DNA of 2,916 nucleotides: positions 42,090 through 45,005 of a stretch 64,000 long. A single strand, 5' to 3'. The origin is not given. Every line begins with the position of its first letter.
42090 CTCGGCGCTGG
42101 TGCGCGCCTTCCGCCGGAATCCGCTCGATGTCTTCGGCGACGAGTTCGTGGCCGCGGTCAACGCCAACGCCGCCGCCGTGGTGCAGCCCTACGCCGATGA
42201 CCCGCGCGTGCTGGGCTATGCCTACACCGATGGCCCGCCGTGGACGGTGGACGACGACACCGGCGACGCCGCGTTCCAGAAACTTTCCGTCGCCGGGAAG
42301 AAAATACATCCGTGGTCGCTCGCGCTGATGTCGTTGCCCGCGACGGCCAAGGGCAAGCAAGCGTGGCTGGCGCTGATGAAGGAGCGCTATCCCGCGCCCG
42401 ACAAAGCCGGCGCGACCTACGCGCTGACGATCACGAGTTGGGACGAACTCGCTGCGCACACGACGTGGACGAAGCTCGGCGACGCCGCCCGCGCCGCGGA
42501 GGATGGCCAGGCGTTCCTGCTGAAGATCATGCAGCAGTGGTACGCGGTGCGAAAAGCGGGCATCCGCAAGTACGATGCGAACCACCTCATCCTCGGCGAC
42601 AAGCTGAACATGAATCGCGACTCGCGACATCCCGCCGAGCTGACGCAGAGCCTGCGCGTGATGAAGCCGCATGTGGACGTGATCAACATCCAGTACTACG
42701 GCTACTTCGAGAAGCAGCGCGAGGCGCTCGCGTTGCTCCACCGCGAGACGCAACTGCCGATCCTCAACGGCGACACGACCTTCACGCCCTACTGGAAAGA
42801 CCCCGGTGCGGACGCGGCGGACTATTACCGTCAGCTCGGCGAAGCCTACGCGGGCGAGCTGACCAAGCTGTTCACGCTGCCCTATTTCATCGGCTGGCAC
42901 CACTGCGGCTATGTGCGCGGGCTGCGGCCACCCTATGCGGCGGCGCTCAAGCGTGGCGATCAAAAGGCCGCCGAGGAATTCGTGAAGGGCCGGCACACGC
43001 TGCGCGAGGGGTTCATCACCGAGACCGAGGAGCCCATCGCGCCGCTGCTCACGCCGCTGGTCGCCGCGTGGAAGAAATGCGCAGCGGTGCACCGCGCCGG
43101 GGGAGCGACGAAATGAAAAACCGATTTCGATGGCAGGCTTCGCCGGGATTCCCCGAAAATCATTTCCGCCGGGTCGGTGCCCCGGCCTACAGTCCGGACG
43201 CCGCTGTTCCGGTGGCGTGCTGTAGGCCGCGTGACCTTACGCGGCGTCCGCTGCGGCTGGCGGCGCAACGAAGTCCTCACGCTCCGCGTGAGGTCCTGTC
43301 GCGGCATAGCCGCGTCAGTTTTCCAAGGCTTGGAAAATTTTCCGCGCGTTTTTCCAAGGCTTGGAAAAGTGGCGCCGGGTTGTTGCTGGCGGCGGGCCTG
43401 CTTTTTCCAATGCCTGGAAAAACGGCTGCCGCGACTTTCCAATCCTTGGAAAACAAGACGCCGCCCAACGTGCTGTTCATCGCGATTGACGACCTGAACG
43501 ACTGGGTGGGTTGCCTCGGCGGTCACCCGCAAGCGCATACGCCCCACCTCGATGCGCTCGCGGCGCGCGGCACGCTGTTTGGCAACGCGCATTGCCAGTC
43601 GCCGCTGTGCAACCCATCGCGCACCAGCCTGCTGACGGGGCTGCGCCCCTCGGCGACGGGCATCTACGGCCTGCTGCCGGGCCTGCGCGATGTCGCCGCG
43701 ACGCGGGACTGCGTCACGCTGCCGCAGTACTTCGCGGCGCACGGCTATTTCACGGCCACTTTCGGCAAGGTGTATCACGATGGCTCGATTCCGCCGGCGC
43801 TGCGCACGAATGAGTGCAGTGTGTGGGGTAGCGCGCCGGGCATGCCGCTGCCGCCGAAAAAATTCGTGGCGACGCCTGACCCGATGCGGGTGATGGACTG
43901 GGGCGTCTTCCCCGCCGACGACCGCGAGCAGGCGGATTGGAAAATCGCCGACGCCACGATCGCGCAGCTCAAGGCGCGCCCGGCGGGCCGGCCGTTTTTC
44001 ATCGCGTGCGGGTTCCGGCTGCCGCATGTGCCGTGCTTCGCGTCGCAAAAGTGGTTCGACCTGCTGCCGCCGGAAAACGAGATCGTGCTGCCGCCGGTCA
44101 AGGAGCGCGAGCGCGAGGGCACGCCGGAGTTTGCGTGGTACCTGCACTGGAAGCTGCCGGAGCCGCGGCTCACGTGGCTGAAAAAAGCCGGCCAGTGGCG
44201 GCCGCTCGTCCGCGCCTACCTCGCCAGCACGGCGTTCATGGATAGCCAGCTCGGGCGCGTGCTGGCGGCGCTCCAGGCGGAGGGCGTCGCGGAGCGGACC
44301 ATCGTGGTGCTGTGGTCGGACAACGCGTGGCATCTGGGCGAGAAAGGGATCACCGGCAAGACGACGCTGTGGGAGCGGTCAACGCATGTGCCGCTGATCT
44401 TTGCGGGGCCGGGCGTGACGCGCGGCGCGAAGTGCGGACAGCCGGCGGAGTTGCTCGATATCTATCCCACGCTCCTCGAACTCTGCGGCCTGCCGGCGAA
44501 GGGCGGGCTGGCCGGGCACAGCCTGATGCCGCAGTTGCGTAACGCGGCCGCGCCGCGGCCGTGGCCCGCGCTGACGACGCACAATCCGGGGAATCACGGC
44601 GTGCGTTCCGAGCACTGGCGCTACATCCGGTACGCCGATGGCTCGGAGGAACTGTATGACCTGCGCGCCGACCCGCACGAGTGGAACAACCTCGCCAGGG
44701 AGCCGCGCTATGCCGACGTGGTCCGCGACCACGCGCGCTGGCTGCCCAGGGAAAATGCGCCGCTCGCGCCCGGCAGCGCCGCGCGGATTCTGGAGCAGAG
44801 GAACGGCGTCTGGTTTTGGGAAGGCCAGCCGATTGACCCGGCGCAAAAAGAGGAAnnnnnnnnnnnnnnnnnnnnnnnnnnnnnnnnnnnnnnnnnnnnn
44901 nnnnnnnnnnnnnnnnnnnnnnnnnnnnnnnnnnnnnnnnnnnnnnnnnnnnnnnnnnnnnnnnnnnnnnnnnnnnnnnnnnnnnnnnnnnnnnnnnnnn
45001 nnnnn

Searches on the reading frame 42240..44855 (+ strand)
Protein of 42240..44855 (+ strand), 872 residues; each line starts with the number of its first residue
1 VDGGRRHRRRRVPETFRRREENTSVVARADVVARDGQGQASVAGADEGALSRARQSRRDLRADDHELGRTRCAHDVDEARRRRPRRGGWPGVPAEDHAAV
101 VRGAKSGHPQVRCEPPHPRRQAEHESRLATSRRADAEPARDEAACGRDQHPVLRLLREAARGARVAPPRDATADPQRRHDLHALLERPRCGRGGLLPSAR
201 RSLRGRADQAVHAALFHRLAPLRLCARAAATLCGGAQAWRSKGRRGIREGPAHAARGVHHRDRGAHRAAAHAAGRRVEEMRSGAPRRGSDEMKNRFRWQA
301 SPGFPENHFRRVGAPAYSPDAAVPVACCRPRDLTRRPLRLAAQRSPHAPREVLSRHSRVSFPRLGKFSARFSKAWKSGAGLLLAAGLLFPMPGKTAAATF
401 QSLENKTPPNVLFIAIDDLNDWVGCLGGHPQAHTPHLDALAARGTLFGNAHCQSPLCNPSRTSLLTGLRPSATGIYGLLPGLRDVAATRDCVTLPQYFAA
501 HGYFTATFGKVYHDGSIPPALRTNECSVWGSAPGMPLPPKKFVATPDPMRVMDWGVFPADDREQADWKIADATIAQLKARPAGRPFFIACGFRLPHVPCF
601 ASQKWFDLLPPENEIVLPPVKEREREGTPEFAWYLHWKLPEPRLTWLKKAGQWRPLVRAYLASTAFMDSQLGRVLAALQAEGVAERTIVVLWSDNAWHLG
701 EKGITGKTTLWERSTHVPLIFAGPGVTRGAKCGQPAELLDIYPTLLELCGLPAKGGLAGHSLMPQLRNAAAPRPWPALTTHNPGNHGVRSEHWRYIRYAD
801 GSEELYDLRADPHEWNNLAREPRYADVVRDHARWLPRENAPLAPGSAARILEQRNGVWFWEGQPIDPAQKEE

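Call 20: search_protein_families(library=pfam, proteins=[window:42240-44855:+])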
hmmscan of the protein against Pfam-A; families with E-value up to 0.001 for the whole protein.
window:42240-44855:+ (872 aa): 3 families
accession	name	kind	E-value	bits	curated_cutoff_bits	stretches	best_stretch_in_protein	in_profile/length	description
PF00884.28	Sulfatase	-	4.1e-39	135.1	25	1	409-750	1-300/301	Sulfatase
PF16347.10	SGSH_C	-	1.5e-12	48.4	29.3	1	700-830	1-143/154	N-sulphoglucosamine sulphohydrolase, C-terminal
PF01663.27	Phosphodiest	-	1e-05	25.8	23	0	432-477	18-64/342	Type I phosphodiesterase / nucleotide pyrophosphatase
